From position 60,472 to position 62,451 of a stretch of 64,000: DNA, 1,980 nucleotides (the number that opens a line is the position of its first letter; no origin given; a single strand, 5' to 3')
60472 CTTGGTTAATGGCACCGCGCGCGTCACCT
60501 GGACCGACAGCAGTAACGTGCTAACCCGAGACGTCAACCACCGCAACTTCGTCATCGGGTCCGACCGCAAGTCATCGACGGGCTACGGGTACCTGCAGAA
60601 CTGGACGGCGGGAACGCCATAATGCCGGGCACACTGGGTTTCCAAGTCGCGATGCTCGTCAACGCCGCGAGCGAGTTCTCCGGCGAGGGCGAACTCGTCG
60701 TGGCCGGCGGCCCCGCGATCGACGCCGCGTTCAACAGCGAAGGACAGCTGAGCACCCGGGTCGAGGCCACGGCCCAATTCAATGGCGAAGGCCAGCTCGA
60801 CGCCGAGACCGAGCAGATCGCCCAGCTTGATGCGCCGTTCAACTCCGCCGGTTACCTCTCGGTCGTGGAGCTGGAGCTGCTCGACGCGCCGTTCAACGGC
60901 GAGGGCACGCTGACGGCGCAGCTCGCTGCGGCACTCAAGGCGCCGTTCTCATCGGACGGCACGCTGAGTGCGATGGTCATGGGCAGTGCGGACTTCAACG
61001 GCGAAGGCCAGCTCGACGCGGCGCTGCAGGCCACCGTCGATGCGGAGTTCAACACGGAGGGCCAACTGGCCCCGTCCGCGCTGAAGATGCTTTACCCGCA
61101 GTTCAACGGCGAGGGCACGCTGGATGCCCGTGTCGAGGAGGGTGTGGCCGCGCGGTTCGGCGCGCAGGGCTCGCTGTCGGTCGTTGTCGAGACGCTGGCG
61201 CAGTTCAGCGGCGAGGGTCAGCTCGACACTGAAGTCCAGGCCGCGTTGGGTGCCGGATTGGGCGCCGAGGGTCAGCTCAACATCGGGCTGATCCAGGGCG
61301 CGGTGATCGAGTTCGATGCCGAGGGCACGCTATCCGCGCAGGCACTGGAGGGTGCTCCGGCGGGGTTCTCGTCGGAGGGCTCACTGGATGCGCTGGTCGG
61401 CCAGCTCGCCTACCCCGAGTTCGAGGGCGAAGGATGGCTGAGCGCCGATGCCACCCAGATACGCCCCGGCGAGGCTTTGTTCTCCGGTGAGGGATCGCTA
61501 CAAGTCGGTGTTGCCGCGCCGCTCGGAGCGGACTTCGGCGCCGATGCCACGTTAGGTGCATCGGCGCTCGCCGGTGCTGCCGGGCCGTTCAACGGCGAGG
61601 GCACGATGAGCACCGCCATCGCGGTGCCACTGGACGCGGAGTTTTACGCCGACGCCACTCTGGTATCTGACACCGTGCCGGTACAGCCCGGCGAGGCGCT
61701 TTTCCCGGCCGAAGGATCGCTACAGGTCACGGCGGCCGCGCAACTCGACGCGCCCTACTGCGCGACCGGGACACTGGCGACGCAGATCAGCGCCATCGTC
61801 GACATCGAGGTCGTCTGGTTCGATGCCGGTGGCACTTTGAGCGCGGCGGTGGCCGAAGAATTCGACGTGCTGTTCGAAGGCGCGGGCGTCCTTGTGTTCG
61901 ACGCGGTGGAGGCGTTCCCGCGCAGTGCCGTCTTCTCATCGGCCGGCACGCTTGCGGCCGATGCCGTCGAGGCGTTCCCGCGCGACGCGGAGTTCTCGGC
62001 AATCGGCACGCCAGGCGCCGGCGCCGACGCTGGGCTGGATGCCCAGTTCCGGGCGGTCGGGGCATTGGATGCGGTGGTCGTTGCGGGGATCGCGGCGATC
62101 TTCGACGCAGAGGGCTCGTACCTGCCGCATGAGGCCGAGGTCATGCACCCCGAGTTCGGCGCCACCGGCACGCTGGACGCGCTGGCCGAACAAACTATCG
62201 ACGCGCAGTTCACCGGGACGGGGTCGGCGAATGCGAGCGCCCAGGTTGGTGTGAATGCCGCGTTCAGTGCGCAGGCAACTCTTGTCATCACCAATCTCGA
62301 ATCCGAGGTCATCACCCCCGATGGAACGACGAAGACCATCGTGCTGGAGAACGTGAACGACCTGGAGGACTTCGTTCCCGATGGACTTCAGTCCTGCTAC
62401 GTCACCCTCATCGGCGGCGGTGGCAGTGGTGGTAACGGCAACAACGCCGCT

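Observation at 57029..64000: Two consecutive giant fibre-like genes built from F-x-x-E-G-x-L repeat arrays, an NHL β-propeller and PE_PGRS-like Gly-rich cassettes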

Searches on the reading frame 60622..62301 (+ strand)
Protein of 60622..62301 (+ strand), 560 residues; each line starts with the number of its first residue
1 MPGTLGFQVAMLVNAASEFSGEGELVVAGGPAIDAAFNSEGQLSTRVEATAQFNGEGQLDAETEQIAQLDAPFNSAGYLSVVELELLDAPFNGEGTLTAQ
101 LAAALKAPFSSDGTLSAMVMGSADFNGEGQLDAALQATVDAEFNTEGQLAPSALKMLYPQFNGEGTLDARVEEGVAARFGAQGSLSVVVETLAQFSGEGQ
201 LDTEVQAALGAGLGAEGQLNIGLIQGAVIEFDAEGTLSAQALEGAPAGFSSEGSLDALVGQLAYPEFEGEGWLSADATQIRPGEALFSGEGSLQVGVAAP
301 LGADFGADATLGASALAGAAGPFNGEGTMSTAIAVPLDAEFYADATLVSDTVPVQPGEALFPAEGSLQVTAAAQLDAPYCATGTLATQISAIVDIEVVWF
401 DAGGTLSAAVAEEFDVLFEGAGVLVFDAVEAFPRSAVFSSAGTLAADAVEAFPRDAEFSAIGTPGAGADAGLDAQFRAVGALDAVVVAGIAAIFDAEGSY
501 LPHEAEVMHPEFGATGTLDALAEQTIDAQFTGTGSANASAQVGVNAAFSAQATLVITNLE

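Call 18: find_homologous_proteins(query=window:60622-62301:+, max_evalue=0.001)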
Query window:60622-62301:+: 8000 candidates shared short words with the query, none scored E <= 0.001.

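Call 35: search_protein_families(library=pfam, proteins=[window:60622-62301:+], max_evalue=10)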
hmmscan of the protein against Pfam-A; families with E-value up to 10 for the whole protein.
window:60622-62301:+ (560 aa): 1 family
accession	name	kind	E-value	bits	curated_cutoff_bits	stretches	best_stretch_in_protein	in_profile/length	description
PF10988.14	DUF2807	-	0.46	10.7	24.2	1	48-98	126-176/181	Putative auto-transporter adhesin, head GIN domain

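Call 36: search_protein_representatives(protein=window:60622-62301:+)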
Query: 560 residues. Proteins with E-value up to 0.001 (for the whole library): 33; up to 1e-10: 6; up to 1e-30: 0. The best 33 are listed.
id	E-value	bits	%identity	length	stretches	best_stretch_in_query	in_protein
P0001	1.3e-20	90.3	35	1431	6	40-189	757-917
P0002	1.9e-19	86.4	37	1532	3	118-296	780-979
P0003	3.3e-17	79.0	34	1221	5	17-369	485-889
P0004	9.1e-16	74.3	35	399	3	45-149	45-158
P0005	1.4e-11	60.5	34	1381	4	289-549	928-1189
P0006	1.7e-11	60.1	26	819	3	35-299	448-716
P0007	1.3e-10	57.2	38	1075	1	23-204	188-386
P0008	1.8e-10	56.8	38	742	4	90-295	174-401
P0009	6.8e-10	54.9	39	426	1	17-173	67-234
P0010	8.5e-10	54.6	33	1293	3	30-283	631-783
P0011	5.2e-09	52.0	29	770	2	13-223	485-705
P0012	8.9e-09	51.2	24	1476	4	49-238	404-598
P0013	1.1e-08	50.9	38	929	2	45-144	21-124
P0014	1.6e-08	50.4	39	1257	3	11-140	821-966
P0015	3.5e-08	49.2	31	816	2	15-271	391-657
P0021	5.6e-06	42.0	36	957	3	226-492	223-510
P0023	1.3e-05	40.8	37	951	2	31-174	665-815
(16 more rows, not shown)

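Call 38: search_protein_families(library=pfam, proteins=[P0001, P0002, P0003, P0004, P0005, P0007, P0008, P0009], max_evalue=0.01)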
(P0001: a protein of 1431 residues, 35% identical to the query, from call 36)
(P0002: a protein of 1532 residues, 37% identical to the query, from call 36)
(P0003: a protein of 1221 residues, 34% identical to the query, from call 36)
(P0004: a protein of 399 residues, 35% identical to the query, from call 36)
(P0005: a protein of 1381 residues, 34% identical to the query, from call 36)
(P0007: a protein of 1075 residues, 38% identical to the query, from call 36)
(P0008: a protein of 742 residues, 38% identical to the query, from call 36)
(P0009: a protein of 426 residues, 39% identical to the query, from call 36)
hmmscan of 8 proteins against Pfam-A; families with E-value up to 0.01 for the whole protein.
P0001 (1431 aa): 1 family
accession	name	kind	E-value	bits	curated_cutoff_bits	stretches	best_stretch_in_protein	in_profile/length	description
PF10988.14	DUF2807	-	1e-05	25.8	24.2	1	1059-1165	74-177/181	Putative auto-transporter adhesin, head GIN domain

P0002 (1532 aa): 1 family
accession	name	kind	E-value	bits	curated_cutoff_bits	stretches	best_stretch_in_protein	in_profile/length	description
PF10988.14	DUF2807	-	2.8e-06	27.6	24.2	1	889-992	71-173/181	Putative auto-transporter adhesin, head GIN domain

P0003 (1221 aa): 1 family
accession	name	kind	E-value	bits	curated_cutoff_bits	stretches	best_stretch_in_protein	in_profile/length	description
PF10988.14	DUF2807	-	1.2e-14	55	24.2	1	432-558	57-180/181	Putative auto-transporter adhesin, head GIN domain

P0004 (399 aa): 1 family
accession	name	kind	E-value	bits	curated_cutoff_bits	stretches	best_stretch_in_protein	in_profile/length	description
PF10988.14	DUF2807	-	0.00059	20.1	24.2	0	154-256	74-174/181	Putative auto-transporter adhesin, head GIN domain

P0005 (1381 aa): 0 families

P0007 (1075 aa): 0 families

P0008 (742 aa): 0 families

P0009 (426 aa): 1 family
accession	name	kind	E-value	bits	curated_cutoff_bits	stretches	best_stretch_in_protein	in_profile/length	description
PF23918.1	DUF7257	-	0.00036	20.7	27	1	230-425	18-235/239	Domain of unknown function (DUF7257)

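Call 72: search_protein_families(library=ncbifam, proteins=[P0001, P0009, P0005], max_evalue=0.1)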
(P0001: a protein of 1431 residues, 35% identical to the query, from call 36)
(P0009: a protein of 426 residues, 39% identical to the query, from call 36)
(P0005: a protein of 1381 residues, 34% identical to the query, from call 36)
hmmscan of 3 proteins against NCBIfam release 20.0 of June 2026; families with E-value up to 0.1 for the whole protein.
P0001 (1431 aa): 1 family
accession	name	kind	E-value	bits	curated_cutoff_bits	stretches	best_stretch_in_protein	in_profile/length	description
TIGR03411.1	urea_trans_UrtD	equivalog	0.021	14.5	304.1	0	905-943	34-71/242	urea ABC transporter ATP-binding protein UrtD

P0009 (426 aa): 0 families

P0005 (1381 aa): 0 families

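Call 73: find_encoding_contigs(protein=P0009, flank=8000, max_places=3)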
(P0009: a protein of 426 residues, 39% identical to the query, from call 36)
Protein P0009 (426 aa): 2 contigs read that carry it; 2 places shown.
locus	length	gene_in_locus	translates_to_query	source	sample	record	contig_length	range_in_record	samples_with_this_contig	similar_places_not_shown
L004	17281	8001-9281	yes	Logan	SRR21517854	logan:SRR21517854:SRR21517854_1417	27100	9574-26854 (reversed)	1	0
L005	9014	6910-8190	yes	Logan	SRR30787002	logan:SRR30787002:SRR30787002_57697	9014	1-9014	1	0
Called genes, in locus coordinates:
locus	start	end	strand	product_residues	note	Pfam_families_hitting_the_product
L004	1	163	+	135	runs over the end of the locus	?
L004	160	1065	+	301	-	-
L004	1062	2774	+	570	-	PF14594:Sipho_Gp37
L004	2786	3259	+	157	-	PF10910:Phage_gene29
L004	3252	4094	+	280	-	PF01510:Amidase_2, PF27131:Rv3766_C (weak)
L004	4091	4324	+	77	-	-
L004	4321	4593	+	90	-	-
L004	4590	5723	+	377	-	-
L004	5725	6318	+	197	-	-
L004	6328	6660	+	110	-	-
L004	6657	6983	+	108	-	PF23926:LtfC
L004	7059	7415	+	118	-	PF23140:Gp80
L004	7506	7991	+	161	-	PF05551:zf-His_Me_endon (weak), PF13392:HNH_3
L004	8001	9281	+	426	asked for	-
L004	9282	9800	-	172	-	-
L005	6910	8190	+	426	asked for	-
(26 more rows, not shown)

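Call 76: search_dna_similar(query=window:60622-62301:+, collection=phages, mode=protein, max_evalue=0.01, max_rows=25)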
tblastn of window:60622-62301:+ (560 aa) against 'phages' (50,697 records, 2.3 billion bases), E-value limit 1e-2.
Records with a match: 1; places in all: 1; records where one place covers at least 80% of the query: 0.
Best place of each record, by identity: <60% 1.
By first word of the organism name: Microbacterium 1.
By host as written in the record: Microbacterium foliorum NRRL B-24224 1.
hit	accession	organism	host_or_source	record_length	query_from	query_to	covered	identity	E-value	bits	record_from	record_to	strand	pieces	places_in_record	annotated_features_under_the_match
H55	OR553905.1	Microbacterium phage Magritte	Microbacterium foliorum NRRL B-24224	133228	3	205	36%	32.3%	7e-3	45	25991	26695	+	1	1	27: hypothetical protein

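Call 78: get_annotated_region(hit=H55, flank=6000)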
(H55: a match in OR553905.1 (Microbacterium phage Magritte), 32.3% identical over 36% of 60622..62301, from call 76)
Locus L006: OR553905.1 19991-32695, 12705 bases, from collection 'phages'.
description: Microbacterium phage Magritte, complete genome.
organism: Microbacterium phage Magritte (NCBI taxid 3077798)
taxonomy: Viruses; Duplodnaviria; Heunggongvirae; Uroviricota; Caudoviricetes
host: Microbacterium foliorum NRRL B-24224; source: sewage pipe; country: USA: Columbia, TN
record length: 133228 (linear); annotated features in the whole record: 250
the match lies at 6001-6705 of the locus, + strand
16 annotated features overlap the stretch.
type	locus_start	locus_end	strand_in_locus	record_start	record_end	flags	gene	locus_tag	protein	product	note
CDS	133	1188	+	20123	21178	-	21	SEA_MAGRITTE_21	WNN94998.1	major capsid protein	-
CDS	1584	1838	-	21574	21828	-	22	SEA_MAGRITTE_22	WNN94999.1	hypothetical protein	-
CDS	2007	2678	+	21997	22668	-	23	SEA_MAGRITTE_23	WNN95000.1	hypothetical protein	-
CDS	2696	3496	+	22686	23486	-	24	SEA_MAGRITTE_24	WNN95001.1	hypothetical protein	-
CDS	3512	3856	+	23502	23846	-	25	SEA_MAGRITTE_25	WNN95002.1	hypothetical protein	-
CDS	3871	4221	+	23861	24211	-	26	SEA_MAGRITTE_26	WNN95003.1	hypothetical protein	-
CDS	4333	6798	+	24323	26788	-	27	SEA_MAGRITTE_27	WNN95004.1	hypothetical protein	-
CDS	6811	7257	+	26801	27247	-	28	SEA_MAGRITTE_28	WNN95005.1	hypothetical protein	-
CDS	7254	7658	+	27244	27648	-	29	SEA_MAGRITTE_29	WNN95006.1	minor capsid protein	-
CDS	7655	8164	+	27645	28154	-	30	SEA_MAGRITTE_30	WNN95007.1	tail terminator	-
CDS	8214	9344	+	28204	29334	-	31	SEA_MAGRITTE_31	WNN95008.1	glycosyltransferase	-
CDS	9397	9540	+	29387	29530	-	32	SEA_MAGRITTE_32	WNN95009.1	hypothetical protein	-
CDS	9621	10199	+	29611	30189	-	33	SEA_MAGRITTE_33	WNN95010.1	major tail protein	-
CDS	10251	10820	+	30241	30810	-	34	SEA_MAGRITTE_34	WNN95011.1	tail assembly chaperone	-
CDS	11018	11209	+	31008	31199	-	35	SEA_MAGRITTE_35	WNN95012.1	hypothetical protein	-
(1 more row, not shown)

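Call 83: search_protein_families(library=phrogs, proteins=[window:60622-62301:+], max_evalue=0.01)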
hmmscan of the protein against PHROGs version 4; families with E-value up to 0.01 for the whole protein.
window:60622-62301:+ (560 aa): 0 families

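Call 86: search_protein_families(library=pfam, proteins=[P0010, P0013, P0014, P0023, P0021, P0006, P0011, P0012, P0015], max_evalue=0.001)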
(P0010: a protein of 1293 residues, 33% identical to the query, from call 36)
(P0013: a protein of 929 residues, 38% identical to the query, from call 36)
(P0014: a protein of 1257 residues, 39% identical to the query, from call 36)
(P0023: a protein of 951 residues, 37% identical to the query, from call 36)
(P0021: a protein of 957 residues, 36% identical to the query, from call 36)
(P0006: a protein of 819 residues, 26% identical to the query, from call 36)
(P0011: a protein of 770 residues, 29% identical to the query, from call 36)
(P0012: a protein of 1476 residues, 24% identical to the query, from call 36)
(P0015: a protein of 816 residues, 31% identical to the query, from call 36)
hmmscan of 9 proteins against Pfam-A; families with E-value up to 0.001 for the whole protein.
P0010 (1293 aa): 1 family
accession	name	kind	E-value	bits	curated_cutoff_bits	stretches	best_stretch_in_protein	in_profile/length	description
PF00150.24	Cellulase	-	0.00096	19.2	23.5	0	11-161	13-169/272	Cellulase (glycosyl hydrolase family 5)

P0013 (929 aa): 1 family
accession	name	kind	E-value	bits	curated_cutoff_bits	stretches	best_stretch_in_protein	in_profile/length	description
PF13204.13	Apiosidase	-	3.2e-23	83.3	26.5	1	113-419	2-280/320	Apiosidase-like, catalytic domain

P0014 (1257 aa): 2 families
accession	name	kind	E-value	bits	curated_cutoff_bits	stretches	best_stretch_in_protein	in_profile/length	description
PF00082.27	Peptidase_S8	-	4.5e-20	72.6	21.8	1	507-747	1-271/288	Subtilase family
PF10988.14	DUF2807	-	1.7e-12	47.9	24.2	1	1049-1158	70-174/181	Putative auto-transporter adhesin, head GIN domain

P0023 (951 aa): 2 families
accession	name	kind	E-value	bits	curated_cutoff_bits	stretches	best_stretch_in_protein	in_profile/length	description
PF01229.23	Glyco_hydro_39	-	0.00026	20.4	26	1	57-168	72-190/472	Glycosyl hydrolases family 39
PF00150.24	Cellulase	-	0.0009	19.2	23.5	0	27-175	22-167/272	Cellulase (glycosyl hydrolase family 5)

P0021 (957 aa): 0 families

P0006 (819 aa): 0 families

P0011 (770 aa): 0 families

P0012 (1476 aa): 4 families
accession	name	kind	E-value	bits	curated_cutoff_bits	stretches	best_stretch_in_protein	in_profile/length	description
PF13385.13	Laminin_G_3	-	1.2e-10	42.1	27.6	1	1059-1204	2-140/151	Concanavalin A-like lectin/glucanases superfamily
PF08661.17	Rep_fac-A_3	-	2.2e-07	31.6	23.5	0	523-571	36-84/105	Replication factor A protein 3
PF06426.19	SATase_N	-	0.00044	21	21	0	745-833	5-89/105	Serine acetyltransferase, N-terminal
PF23944.1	DUF7278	-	0.00073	20.2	27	0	731-752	9-30/70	Profilin-like domain of unknown function (DUF7278)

P0015 (816 aa): 0 families

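Call 110: find_encoding_contigs(protein=P0008, flank=7000, max_places=1)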
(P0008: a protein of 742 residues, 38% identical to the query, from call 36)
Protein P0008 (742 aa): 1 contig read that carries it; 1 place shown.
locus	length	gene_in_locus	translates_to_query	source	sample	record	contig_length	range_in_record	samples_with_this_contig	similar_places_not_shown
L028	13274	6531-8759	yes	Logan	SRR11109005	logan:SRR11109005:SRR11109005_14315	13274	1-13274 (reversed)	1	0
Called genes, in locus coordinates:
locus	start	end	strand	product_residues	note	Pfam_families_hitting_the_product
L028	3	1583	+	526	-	?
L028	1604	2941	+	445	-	PF01522:Polysacc_deac_1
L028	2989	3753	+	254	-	PF00089:Trypsin, PF13365:Trypsin_2 (weak)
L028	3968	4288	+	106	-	-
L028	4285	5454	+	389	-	-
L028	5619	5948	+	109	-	PF23926:LtfC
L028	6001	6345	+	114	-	PF23140:Gp80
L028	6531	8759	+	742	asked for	-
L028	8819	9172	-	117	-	-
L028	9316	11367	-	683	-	-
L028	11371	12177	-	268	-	-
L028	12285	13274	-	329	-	?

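Call 111: find_encoding_contigs(protein=P0001, flank=7000, max_places=1)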
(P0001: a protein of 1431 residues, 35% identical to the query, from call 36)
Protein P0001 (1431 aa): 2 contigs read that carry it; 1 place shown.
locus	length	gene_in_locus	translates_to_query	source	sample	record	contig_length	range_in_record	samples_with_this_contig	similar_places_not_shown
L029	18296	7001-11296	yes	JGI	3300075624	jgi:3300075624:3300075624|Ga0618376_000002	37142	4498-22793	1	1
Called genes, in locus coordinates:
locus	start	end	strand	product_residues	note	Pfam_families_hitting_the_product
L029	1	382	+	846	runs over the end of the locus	PF04586:Peptidase_S78, PF05065:Phage_capsid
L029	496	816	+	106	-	-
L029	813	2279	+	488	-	PF04860:Phage_portal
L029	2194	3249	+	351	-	-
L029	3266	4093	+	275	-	PF05050:Methyltransf_21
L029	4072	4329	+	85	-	-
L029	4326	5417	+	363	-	-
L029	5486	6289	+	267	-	PF18922:DUF5672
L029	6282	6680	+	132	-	PF23140:Gp80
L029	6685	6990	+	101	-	PF01471:PG_binding_1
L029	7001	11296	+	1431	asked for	PF10988:DUF2807 (faint)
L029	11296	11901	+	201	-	PF05135:Phage_connect_1 (faint), PF24163:HCP (faint)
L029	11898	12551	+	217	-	PF01973:MptE-like (weak)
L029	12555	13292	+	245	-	-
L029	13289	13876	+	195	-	PF13649:Methyltransf_25 (weak), PF13847:Methyltransf_31 (weak), PF08242:Methyltransf_12 (weak)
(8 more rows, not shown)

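Call 112: find_encoding_contigs(protein=P0005, flank=7000, max_places=1)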
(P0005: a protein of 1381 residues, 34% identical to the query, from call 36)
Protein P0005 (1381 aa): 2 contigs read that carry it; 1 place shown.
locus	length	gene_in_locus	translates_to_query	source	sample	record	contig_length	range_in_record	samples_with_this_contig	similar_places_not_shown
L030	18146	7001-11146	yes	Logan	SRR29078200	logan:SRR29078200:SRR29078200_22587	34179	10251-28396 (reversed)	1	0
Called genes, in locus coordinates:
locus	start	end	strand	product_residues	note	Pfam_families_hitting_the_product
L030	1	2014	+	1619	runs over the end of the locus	PF10145:PhageMin_Tail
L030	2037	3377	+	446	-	-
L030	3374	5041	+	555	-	PF14594:Sipho_Gp37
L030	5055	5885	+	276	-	-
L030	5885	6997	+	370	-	-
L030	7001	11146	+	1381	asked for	-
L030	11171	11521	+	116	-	PF23140:Gp80 (weak)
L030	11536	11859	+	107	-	-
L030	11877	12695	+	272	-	-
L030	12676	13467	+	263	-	PF27131:Rv3766_C (weak)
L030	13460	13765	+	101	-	-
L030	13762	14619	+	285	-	-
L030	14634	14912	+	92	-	-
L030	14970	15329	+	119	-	-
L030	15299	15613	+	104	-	PF00462:Glutaredoxin (weak)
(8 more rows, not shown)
